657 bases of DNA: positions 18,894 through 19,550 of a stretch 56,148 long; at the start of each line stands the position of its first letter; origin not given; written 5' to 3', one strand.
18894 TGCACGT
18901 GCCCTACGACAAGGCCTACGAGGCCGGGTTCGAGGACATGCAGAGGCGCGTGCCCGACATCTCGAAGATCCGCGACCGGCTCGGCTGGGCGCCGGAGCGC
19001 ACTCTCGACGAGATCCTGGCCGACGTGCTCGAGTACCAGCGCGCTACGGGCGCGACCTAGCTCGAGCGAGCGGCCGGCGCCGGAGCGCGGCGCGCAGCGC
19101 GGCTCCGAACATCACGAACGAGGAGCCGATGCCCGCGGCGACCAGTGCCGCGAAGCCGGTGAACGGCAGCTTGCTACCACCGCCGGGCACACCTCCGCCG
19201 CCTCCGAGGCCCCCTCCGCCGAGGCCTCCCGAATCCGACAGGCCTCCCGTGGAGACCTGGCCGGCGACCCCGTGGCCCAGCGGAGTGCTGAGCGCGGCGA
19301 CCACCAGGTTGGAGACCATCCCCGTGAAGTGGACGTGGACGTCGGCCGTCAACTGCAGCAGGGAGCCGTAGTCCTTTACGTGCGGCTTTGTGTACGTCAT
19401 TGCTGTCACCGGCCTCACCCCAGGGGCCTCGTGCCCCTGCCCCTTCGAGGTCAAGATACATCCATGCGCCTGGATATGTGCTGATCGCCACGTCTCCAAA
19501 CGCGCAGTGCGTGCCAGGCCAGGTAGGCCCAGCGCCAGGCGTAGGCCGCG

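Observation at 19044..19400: LPXTG-anchored mini-protein whose N-terminus matches the lasso-peptide leader motif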

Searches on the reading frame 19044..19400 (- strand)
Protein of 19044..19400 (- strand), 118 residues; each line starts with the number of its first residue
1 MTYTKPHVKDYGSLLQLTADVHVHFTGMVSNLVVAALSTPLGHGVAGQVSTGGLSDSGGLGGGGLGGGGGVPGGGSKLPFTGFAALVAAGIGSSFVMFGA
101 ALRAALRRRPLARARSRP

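Call 3: search_protein_families(library=ncbifam, proteins=[window:19044-19400:-], max_evalue=1)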
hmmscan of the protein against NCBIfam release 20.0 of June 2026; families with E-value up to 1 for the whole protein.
window:19044-19400:- (118 aa): 0 families

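Call 4: search_protein_families(library=pfam, proteins=[window:19044-19400:-], max_evalue=1)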
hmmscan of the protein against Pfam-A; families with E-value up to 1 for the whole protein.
window:19044-19400:- (118 aa): 1 family
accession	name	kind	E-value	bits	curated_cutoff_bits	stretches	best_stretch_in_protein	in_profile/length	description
PF19946.4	DUF6408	-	0.37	11.3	25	1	26-37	23-34/42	Family of unknown function (DUF6408)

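Call 7: find_homologous_proteins(query=window:19044-19400:-, max_evalue=0.01)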
Query window:19044-19400:- (118 aa): 2 proteins with E <= 0.01 among 346 candidates.
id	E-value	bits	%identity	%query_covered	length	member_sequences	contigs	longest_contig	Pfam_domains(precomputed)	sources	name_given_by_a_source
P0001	1.7e-66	239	100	100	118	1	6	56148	-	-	-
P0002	1.5e-57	210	87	100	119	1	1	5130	-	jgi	jgi:hypothetical protein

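Call 9: find_encoding_contigs(protein=P0002, flank=10000)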
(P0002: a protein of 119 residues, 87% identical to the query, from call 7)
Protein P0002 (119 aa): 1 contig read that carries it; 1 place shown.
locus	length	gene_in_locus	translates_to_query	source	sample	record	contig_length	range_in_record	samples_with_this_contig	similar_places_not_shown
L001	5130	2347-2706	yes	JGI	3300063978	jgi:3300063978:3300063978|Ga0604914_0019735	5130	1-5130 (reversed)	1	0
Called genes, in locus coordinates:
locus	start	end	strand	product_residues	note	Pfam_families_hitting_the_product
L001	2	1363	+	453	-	?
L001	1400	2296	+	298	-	PF14907:NTP_transf_5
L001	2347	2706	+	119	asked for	-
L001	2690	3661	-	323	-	PF01073:3Beta_HSD, PF01370:Epimerase, PF02719:Polysacc_synt_2, PF04321:RmlD_sub_bind, PF16363:GDP_Man_Dehyd, PF07993:NAD_binding_4 (weak)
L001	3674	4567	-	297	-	PF00378:ECH_1, PF16113:ECH_2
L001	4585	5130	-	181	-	PF07650:KH_2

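Call 10: find_encoding_contigs(protein=P0001, flank=10000)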
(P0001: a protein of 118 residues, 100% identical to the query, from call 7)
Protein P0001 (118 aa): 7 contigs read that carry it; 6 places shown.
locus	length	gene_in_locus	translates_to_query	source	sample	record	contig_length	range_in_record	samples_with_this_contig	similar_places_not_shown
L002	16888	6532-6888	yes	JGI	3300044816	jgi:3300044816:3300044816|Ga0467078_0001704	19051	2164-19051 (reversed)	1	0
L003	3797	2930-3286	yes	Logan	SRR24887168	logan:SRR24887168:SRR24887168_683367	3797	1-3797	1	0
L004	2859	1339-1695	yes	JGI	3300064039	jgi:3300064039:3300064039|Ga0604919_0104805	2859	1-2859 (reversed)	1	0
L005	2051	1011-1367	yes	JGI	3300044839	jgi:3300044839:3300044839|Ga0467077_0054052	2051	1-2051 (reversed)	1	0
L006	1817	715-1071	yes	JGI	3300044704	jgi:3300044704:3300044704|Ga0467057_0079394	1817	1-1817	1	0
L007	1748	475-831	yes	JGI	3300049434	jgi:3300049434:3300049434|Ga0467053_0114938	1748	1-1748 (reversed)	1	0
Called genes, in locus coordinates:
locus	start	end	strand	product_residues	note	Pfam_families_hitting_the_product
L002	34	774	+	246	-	-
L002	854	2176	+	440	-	PF04932:Wzy_C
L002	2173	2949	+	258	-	-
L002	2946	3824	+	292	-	PF00535:Glycos_transf_2, PF13641:Glyco_tranf_2_3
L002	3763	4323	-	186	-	-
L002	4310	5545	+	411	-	PF02985:HEAT (faint), PF13646:HEAT_2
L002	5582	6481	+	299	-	PF14907:NTP_transf_5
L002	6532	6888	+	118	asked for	-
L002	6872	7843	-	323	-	PF01073:3Beta_HSD, PF01370:Epimerase, PF02719:Polysacc_synt_2, PF04321:RmlD_sub_bind (weak), PF16363:GDP_Man_Dehyd, PF07993:NAD_binding_4 (weak)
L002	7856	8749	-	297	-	PF00378:ECH_1, PF16113:ECH_2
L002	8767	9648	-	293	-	PF00009:GTP_EFTU, PF00350:Dynamin_N (faint), PF01926:MMR_HSR1, PF02421:FeoB_N, PF03193:RsgA_GTPase (faint), PF07650:KH_2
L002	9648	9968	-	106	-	PF02130:YbeY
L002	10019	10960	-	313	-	PF01695:IstB_IS21 (faint), PF02562:PhoH, PF13604:AAA_30 (weak), PF13245:AAA_19 (weak)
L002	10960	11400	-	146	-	PF09424:YqeY, PF02637:GatB_Yqey (faint)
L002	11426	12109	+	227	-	PF00702:Hydrolase, PF13419:HAD_2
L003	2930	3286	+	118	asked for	-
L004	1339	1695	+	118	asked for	-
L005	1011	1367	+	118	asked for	-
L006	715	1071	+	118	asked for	-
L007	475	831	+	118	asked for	-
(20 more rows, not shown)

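Call 18: search_protein_representatives(protein=window:19044-19400:-)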
Query: 118 residues. Proteins with E-value up to 0.001 (for the whole library): 58; up to 1e-10: 5; up to 1e-30: 0. The best 58 are listed.
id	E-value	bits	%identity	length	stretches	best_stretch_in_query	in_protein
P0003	2.8e-21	91.8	55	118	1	1-109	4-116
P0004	5.0e-16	74.8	56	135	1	2-111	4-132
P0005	1.1e-15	73.7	50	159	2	2-75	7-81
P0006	2.7e-13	66.0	53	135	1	2-108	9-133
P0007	5.4e-12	61.8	47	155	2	2-75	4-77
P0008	2.1e-10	56.7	58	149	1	2-109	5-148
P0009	2.3e-10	56.6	47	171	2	2-79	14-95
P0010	2.6e-10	56.4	48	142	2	53-110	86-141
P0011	6.1e-10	55.2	45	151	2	49-108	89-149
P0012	8.0e-10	54.8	49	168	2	50-109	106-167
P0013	9.8e-10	54.5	45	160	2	3-73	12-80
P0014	1.8e-09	53.7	47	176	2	2-79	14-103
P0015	2.4e-09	53.3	56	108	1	2-76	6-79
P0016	4.7e-09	52.3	46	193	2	3-60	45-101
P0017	8.7e-09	51.5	47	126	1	3-110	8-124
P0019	1.3e-08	50.9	51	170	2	51-110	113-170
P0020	4.9e-08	49.1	45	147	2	2-79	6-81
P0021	7.2e-08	48.5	46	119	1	3-109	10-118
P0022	9.5e-08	48.1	42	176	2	2-73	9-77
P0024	1.6e-07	47.4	50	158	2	50-110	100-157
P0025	1.8e-07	47.2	50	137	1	3-108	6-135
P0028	3.1e-07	46.5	52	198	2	64-109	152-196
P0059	8.5e-04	35.4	39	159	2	47-109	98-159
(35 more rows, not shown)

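Call 24: find_encoding_contigs(protein=P0006, flank=10000, max_places=3)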
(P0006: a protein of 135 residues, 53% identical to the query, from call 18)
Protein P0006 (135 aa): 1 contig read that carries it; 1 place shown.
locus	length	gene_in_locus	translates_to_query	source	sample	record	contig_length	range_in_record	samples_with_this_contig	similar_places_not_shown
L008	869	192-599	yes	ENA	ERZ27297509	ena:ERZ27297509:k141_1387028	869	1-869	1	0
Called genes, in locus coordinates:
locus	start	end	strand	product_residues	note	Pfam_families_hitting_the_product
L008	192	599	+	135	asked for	-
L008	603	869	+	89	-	?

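Call 25: find_homologous_proteins(query=A1, max_evalue=0.001)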
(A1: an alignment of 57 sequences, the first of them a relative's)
Query A1 (57 sequences) (118 aa, profile of the alignment): 12 proteins with E <= 0.001 among 8000 candidates.
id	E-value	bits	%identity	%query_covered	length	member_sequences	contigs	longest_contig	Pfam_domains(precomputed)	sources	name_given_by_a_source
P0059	3.0e-26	111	34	91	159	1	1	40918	-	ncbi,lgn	-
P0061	6.1e-26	110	33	92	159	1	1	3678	-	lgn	-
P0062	9.4e-26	109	30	91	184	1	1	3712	-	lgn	-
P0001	1.5e-24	105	100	100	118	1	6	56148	-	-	-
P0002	4.6e-24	104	87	100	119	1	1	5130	-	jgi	jgi:hypothetical protein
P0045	4.9e-24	104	30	90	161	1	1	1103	-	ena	-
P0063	3.6e-23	101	53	31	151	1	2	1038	-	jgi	jgi:hypothetical protein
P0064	4.7e-20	91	53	32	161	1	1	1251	-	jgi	jgi:hypothetical protein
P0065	4.3e-18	84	33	91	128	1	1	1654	-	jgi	jgi:hypothetical protein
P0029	1.6e-17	82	50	22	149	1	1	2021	-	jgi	jgi:hypothetical protein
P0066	3.1e-8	52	46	35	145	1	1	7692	-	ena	-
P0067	7.1e-4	38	50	22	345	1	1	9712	-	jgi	jgi:hypothetical protein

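Call 26: find_encoding_contigs(protein=P0059, flank=10000, max_places=3)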
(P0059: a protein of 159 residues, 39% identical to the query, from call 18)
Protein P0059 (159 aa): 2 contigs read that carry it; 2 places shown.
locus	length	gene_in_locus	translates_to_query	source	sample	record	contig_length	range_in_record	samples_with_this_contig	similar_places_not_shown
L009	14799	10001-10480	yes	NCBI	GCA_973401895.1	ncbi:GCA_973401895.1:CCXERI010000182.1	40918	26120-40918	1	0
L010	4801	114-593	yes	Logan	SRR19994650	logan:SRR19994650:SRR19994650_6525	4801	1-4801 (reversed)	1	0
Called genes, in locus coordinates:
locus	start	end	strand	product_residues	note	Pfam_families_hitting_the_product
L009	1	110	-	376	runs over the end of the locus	PF13439:Glyco_transf_4, PF20706:GT4-conflict (weak), PF00534:Glycos_transf_1, PF13692:Glyco_trans_1_4, PF13524:Glyco_trans_1_2 (weak)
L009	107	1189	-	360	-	PF13692:Glyco_trans_1_4 (weak)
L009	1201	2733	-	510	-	PF04932:Wzy_C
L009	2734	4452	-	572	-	PF02706:Wzz (weak), PF01656:CbiA, PF13614:AAA_31 (faint)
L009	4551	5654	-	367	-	PF13439:Glyco_transf_4 (faint), PF13579:Glyco_trans_4_4, PF00534:Glycos_transf_1, PF13692:Glyco_trans_1_4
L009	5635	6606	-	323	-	PF14907:NTP_transf_5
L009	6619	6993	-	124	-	PF13471:Transglut_core3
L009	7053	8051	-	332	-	PF27840:ScmC (faint), PF07475:Hpr_kinase_C (weak)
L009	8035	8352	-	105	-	PF05402:PqqD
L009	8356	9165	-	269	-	PF01061:ABC2_membrane, PF12698:ABC2_membrane_3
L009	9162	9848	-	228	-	PF00005:ABC_tran, PF13304:AAA_21 (faint)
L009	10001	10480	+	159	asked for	-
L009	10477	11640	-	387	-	PF13579:Glyco_trans_4_4, PF20706:GT4-conflict, PF13439:Glyco_transf_4, PF00534:Glycos_transf_1, PF13692:Glyco_trans_1_4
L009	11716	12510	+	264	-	PF13489:Methyltransf_23, PF13847:Methyltransf_31, PF08241:Methyltransf_11, PF08242:Methyltransf_12, PF13649:Methyltransf_25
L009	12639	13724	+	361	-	PF13439:Glyco_transf_4, PF13579:Glyco_trans_4_4, PF20706:GT4-conflict, PF00534:Glycos_transf_1, PF13692:Glyco_trans_1_4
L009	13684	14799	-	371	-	?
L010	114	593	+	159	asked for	-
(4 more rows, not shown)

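Call 36: search_protein_families(library=ncbifam, proteins=[L009:8035-8352:-, L009:7053-8051:-, L009:6619-6993:-, L009:5635-6606:-, L009:9162-9848:-, L009:8356-9165:-], max_evalue=0.01)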
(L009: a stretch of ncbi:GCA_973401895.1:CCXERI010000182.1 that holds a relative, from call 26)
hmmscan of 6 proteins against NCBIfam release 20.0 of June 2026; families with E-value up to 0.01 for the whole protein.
L009:8035-8352:- (105 aa): 2 families
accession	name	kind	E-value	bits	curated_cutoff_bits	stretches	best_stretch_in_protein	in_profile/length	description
NF033530.1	lasso_PqqD_Strm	exception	2.8e-09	37.1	70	1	33-97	13-77/78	lasso peptide biosynthesis PqqD family chaperone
NF033536.1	lasso_PqqD_Bac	exception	9.1e-07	28.9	80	1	31-100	19-88/88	lasso peptide biosynthesis PqqD family chaperone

L009:7053-8051:- (332 aa): 4 families
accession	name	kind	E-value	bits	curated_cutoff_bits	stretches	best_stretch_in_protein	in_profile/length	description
TIGR00679.1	hpr-ser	equivalog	2.8e-07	30.1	240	1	138-192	132-187/300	HPr(Ser) kinase/phosphatase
TIGR04355.1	HprK_rel_B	hypoth_equivalog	2.3e-06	27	200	1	135-193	142-200/351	HprK-related kinase B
TIGR04352.1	HprK_rel_A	equivalog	1e-05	24.8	200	1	140-195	99-154/280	HprK-related kinase A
NF003883.0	PRK05428.2-1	equivalog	0.0015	18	252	1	141-186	19-64/189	HPr kinase/phosphorylase-related protein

L009:6619-6993:- (124 aa): 1 family
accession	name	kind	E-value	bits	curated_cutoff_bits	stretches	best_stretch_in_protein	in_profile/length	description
NF033537.1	lasso_biosyn_B2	equivalog_domain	9.9e-20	71.2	33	1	34-111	43-117/132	lasso peptide biosynthesis B2 protein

L009:5635-6606:- (323 aa): 1 family
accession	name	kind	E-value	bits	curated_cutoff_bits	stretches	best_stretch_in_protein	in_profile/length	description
NF000017.1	linco_LnuD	exception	0.0012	18.9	325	1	40-112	23-91/164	lincosamide nucleotidyltransferase Lnu(D)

L009:9162-9848:- (228 aa): 178 families (the best 25 are shown)
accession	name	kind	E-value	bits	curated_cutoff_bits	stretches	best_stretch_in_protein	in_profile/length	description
TIGR01189.1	ccmA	equivalog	1.4e-29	103.2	131.6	1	26-205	11-185/198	heme ABC exporter ATP-binding protein CcmA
TIGR01188.1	drrA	subfamily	2.6e-28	99.2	312.45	1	28-227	6-204/302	daunorubicin resistance ABC transporter, ATP-binding protein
NF010061.0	PRK13538.1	equivalog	6.5e-28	97.7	195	1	29-203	19-189/211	cytochrome c biogenesis heme-transporting ATPase CcmA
TIGR03864.1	PQQ_ABC_ATP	hypoth_equivalog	2.6e-27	95.8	302.25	1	14-191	2-176/236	ABC transporter, ATP-binding subunit, PQQ-dependent alcohol dehydrogenase system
NF033858.1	ABC2_perm_RbbA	equivalog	7.6e-27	93.6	1050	1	11-180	264-430/909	ribosome-associated ATPase/putative transporter RbbA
TIGR03522.1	GldA_ABC_ATP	equivalog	4.7e-26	91.9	402.6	1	18-181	7-167/301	gliding motility-associated ABC transporter ATP-binding subunit GldA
TIGR03873.1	F420-0_ABC_ATP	hypoth_equivalog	6.7e-24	84.5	372.4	1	22-227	8-217/256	putative F420-0 ABC transporter ATP-binding protein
NF040873.1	AztA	equivalog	8.3e-24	84.2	220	2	127-203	99-175/191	zinc ABC transporter ATP-binding protein AztA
TIGR01166.1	cbiO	subfamily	1.2e-21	77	211.8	1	28-202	5-182/190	cobalt ABC transporter, ATP-binding protein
TIGR02868.1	CydC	equivalog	2.7e-21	75.8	329.05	2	9-93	330-414/530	thiol reductant ABC exporter subunit CydC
NF008421.0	PRK11248.1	equivalog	4.3e-21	75.5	357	1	18-180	6-161/255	taurine ABC transporter ATP-binding subunit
TIGR03740.1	galliderm_ABC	subfamily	6.1e-21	75.1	309.75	1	19-203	6-180/223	lantibiotic protection ABC transporter ATP-binding subunit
NF008653.0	PRK11650.1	subfamily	8e-21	74.5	432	1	14-180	4-167/357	sn-glycerol-3-phosphate ABC transporter ATP-binding protein UgpC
TIGR02857.1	CydD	equivalog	1.7e-20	73.5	435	1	13-191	321-502/529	thiol reductant ABC exporter subunit CydD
NF008513.0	PRK11432.1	equivalog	2.3e-20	72.8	496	1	12-180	5-169/351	ferric ABC transporter ATP-binding protein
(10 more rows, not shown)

L009:8356-9165:- (269 aa): 4 families
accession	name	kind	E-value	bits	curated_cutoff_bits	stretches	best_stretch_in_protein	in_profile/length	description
TIGR01247.1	drrB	subfamily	9.1e-09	35.3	223.05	1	21-228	5-211/236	daunorubicin resistance ABC transporter membrane protein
NF011648.0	PRK15066.1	subfamily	2.2e-08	33.9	225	1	41-259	37-255/257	ABC transporter permease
TIGR01291.1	nodJ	subfamily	0.00014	21.5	206.65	1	12-231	8-226/253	ABC-2 type transporter, NodJ family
TIGR03861.1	phenyl_ABC_PedC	subfamily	0.0036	17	241.35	0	13-252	6-247/253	alcohol ABC transporter, permease protein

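Call 40: list_cluster_members(proteins=[P0003, P0004, P0005, P0007, P0008, P0009, P0010, P0011, P0012, P0013])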
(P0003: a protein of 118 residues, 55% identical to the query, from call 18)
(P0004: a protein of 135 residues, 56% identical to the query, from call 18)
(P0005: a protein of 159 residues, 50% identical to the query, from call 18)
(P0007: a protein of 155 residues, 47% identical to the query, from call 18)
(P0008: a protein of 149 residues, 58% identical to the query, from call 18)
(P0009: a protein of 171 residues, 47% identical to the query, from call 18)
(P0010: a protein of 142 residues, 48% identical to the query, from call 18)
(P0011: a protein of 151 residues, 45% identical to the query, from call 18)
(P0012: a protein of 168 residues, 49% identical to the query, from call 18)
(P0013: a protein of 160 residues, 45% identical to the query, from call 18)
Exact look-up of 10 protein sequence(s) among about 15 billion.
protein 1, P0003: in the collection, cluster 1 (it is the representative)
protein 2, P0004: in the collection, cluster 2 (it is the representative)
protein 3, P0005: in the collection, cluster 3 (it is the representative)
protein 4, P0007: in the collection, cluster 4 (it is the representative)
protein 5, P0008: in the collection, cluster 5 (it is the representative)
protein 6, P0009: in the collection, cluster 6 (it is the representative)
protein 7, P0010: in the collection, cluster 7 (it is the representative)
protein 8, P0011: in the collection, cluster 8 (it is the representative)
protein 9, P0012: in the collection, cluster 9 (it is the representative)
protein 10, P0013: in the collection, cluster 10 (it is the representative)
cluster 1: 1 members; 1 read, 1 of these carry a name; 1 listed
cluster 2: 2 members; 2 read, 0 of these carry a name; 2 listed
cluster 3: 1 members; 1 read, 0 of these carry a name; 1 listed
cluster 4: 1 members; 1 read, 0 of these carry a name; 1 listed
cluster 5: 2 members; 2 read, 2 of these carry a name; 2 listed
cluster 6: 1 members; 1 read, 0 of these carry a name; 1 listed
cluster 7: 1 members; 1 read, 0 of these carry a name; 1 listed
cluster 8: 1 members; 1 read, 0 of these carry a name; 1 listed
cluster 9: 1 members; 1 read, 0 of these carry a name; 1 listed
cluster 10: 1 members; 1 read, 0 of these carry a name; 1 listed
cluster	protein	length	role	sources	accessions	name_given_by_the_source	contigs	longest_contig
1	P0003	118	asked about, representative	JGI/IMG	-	hypothetical protein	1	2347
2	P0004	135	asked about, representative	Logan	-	-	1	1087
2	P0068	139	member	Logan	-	-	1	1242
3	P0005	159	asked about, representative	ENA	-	-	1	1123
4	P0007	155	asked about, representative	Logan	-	-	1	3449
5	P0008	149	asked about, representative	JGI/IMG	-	hypothetical protein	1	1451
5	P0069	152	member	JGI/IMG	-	hypothetical protein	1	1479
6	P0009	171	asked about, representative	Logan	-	-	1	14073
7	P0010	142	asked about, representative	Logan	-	-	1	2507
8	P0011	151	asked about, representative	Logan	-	-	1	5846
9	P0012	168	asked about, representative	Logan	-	-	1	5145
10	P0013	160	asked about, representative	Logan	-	-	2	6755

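Call 45: list_cluster_members(proteins=[P0014, P0016, P0017, P0019, P0020, P0021, P0022, P0024, P0025, P0028])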
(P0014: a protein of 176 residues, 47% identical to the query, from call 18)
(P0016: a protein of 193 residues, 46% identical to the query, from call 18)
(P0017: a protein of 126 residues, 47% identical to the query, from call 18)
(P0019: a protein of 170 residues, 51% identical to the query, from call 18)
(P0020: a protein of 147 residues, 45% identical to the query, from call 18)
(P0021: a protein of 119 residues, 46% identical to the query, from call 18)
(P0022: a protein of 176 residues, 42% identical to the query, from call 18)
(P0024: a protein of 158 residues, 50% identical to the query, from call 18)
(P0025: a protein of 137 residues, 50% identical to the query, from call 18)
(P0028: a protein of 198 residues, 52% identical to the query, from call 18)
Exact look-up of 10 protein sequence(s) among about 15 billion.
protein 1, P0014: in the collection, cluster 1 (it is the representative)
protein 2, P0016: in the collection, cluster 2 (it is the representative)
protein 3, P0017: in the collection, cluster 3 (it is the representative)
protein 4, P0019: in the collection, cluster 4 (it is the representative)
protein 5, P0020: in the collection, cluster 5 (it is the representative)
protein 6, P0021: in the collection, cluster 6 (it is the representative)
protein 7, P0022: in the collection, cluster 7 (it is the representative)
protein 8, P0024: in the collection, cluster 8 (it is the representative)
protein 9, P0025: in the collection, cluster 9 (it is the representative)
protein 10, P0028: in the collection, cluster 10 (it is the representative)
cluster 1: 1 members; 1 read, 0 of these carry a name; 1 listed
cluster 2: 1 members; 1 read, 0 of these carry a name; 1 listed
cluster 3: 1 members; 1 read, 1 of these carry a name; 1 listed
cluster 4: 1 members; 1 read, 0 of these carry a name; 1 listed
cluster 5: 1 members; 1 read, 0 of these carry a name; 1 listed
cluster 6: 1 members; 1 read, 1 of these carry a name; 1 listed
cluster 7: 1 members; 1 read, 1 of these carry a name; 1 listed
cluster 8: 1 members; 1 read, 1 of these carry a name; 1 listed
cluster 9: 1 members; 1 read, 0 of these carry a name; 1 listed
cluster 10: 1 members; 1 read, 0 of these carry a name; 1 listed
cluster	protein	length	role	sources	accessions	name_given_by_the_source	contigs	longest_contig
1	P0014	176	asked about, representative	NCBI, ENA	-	-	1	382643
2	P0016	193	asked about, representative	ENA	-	-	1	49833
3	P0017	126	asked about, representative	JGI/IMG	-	hypothetical protein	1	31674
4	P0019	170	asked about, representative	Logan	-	-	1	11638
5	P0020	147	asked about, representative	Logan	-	-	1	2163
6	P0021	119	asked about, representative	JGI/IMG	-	hypothetical protein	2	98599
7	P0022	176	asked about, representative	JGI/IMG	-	hypothetical protein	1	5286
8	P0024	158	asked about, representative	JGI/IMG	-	hypothetical protein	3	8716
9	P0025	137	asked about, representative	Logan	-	-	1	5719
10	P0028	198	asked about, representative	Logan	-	-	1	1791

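Call 46: find_encoding_contigs(protein=P0009, flank=10000, max_places=2)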
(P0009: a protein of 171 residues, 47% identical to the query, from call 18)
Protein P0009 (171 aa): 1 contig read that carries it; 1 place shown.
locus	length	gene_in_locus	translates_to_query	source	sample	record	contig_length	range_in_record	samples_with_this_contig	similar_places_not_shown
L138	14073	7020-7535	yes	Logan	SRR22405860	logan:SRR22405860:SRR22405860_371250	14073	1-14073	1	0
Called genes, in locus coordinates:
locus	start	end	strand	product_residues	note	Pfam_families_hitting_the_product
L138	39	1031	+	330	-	-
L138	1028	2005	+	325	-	-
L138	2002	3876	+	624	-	PF13537:GATase_7, PF00733:Asn_synthase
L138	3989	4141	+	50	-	-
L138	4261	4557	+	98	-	PF05402:PqqD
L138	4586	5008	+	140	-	PF13471:Transglut_core3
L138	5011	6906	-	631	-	PF00005:ABC_tran, PF02463:SMC_N (faint), PF13304:AAA_21 (faint)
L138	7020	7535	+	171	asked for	-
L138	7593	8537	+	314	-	-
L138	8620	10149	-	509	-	PF02397:Bac_transf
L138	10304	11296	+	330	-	PF02985:HEAT (faint), PF03130:HEAT_PBS (faint), PF13513:HEAT_EZ (faint), PF13646:HEAT_2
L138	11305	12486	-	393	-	PF14907:NTP_transf_5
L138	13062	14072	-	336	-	?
